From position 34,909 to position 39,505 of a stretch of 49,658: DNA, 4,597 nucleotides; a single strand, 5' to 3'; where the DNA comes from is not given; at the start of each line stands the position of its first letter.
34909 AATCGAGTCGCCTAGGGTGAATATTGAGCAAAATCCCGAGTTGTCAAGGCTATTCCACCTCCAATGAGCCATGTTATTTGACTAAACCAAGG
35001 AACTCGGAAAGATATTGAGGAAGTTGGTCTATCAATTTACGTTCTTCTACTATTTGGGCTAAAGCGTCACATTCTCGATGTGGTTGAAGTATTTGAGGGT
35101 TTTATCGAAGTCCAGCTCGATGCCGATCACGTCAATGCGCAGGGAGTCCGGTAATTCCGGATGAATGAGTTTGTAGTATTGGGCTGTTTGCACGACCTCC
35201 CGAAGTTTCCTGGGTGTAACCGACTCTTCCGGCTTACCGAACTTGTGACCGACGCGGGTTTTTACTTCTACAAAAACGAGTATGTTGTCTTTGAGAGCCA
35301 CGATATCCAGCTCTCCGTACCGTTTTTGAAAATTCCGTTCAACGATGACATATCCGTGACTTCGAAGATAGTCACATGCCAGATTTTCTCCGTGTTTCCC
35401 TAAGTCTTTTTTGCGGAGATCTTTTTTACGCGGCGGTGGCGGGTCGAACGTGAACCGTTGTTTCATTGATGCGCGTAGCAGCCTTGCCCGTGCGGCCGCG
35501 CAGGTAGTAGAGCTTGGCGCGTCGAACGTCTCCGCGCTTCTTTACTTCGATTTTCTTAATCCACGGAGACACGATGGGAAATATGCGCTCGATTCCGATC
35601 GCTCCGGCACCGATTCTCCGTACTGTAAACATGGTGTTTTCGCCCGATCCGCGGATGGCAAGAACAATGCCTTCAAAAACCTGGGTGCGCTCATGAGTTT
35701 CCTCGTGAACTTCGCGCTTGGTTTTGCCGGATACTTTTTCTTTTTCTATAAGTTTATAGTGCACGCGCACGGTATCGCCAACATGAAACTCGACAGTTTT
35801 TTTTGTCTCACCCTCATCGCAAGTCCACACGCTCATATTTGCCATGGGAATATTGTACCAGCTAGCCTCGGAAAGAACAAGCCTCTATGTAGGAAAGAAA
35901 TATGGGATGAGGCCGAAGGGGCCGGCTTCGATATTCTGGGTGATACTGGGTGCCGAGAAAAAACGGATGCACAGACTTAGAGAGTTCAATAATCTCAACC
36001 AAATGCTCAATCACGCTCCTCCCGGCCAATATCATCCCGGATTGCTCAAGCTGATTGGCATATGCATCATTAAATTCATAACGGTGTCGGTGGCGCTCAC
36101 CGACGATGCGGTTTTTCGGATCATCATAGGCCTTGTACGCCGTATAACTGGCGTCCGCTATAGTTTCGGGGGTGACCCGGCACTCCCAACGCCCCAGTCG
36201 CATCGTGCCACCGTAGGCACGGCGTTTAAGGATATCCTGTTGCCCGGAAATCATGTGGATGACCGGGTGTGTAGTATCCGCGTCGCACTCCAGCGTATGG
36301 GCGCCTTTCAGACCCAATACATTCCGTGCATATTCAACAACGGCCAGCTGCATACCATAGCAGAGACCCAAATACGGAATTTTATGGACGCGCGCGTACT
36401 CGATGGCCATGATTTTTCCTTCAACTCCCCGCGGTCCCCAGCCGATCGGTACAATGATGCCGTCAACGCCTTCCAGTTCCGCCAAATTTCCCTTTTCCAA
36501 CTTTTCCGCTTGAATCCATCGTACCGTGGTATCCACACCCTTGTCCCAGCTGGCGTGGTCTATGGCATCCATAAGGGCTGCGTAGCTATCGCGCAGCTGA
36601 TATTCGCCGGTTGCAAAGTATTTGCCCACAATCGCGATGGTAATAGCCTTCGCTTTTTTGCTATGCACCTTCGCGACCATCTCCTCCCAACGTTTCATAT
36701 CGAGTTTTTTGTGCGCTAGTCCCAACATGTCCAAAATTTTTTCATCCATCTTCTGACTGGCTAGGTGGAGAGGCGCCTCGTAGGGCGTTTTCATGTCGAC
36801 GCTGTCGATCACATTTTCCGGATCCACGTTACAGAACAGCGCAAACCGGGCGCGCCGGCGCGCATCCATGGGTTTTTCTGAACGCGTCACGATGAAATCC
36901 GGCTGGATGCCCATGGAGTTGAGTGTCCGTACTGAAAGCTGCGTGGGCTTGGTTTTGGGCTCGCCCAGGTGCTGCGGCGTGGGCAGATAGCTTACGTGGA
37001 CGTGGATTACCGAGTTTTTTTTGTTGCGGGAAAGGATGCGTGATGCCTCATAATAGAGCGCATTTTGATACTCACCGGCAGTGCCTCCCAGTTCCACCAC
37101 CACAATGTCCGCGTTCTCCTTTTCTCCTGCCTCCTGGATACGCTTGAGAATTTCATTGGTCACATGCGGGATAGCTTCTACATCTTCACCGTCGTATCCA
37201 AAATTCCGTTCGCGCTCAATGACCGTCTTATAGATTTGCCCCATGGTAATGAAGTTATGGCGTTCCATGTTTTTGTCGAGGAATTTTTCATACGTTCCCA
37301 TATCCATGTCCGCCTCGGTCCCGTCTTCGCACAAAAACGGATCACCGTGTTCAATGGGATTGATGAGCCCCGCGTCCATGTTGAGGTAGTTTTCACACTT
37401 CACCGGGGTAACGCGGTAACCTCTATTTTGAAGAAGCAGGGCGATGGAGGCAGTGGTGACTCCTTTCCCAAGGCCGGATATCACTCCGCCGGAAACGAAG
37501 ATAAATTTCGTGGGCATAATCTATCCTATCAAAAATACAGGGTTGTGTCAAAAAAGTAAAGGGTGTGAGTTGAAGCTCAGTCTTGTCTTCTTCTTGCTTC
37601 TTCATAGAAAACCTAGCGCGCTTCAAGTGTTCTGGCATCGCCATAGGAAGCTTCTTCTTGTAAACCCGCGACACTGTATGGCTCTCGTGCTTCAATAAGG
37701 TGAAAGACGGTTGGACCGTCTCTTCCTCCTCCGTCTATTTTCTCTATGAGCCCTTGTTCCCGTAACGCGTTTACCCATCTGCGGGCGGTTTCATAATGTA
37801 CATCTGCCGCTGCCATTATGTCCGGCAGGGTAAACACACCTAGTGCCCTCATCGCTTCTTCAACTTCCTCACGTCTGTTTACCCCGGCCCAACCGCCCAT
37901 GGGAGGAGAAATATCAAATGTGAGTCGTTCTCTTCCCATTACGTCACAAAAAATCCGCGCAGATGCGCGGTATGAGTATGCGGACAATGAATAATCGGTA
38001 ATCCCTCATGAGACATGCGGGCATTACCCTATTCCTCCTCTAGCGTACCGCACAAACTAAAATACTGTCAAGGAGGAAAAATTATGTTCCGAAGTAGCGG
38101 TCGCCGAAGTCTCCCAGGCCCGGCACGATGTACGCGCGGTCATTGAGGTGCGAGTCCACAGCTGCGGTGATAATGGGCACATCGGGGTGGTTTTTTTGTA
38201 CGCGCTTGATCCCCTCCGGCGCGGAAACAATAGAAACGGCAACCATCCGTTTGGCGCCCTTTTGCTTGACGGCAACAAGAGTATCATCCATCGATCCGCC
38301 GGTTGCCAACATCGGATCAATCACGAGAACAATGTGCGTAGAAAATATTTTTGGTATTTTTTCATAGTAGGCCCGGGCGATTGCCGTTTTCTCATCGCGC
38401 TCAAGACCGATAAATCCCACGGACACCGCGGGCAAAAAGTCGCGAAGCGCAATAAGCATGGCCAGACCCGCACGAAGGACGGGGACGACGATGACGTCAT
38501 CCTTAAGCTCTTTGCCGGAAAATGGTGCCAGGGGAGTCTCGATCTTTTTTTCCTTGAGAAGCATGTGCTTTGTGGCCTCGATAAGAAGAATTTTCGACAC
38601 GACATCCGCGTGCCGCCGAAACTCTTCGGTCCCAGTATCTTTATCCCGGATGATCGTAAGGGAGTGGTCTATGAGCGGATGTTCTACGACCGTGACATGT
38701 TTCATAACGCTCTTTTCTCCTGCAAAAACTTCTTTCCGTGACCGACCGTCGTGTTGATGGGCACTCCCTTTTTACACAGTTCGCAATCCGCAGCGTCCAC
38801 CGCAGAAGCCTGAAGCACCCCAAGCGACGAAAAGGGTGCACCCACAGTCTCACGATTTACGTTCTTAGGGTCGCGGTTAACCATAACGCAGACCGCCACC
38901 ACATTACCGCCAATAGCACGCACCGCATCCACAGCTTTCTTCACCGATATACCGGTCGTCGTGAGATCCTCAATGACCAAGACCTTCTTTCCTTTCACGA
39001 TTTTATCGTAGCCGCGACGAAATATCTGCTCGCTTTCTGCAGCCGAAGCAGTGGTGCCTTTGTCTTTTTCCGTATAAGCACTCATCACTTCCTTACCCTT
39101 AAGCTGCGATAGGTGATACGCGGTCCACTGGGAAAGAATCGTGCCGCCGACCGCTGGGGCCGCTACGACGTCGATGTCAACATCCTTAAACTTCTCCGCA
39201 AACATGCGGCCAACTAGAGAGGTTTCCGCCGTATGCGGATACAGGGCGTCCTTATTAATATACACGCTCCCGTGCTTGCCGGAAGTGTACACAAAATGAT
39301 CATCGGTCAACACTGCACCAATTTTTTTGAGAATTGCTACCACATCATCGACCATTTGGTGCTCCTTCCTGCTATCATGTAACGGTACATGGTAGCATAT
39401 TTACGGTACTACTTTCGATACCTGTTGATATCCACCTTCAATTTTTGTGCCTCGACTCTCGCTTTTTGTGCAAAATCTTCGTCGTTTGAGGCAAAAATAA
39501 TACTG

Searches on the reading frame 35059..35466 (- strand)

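Call 85: search_protein_families(library=pfam, proteins=[window:35059-35466:-], max_evalue=0.0001)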
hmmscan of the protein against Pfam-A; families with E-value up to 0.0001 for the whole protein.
window:35059-35466:- (135 aa): 2 families
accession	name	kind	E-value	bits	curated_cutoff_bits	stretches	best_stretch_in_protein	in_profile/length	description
PF02021.23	UPF0102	-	2.5e-28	98.7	23.6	1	26-116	1-80/80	Uncharacterised protein family UPF0102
PF08378.17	NERD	-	9.8e-08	32.9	22.1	1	23-82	2-67/111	Nuclease-related domain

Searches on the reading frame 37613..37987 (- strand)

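Call 85: search_protein_families(library=pfam, proteins=[window:37613-37987:-], max_evalue=0.0001)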
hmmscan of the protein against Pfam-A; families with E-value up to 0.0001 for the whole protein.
window:37613-37987:- (124 aa): 1 family
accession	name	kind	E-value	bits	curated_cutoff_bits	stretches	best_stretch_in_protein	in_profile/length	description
PF08220.18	HTH_DeoR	-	5.5e-05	23.3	21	1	38-87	1-50/57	DeoR-like helix-turn-helix domain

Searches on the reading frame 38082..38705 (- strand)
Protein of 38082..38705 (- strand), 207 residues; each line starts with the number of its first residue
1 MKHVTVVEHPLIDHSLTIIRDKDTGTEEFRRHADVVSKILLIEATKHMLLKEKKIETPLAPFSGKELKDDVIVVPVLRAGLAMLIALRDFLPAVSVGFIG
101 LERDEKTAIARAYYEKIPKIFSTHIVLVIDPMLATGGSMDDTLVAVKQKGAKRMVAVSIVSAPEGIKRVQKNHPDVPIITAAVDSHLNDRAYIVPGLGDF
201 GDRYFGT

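Call 86: search_protein_families(library=pfam, proteins=[window:38082-38705:-], max_evalue=0.0001)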
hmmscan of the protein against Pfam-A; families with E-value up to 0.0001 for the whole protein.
window:38082-38705:- (207 aa): 2 families
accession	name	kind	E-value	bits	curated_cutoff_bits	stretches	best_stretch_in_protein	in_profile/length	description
PF14681.12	UPRTase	-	1.8e-66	224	27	1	6-207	1-206/206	Uracil phosphoribosyltransferase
PF00156.33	Pribosyltran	-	1.5e-08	34.6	26.3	1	70-176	30-140/158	Phosphoribosyl transferase domain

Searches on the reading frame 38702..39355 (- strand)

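Call 86: search_protein_families(library=pfam, proteins=[window:38702-39355:-], max_evalue=0.0001)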
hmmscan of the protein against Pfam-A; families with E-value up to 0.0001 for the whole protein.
window:38702-39355:- (217 aa): 1 family
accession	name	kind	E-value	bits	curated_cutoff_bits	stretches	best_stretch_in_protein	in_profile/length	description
PF00156.33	Pribosyltran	-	3e-12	46.6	26.3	1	36-162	3-127/158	Phosphoribosyl transferase domain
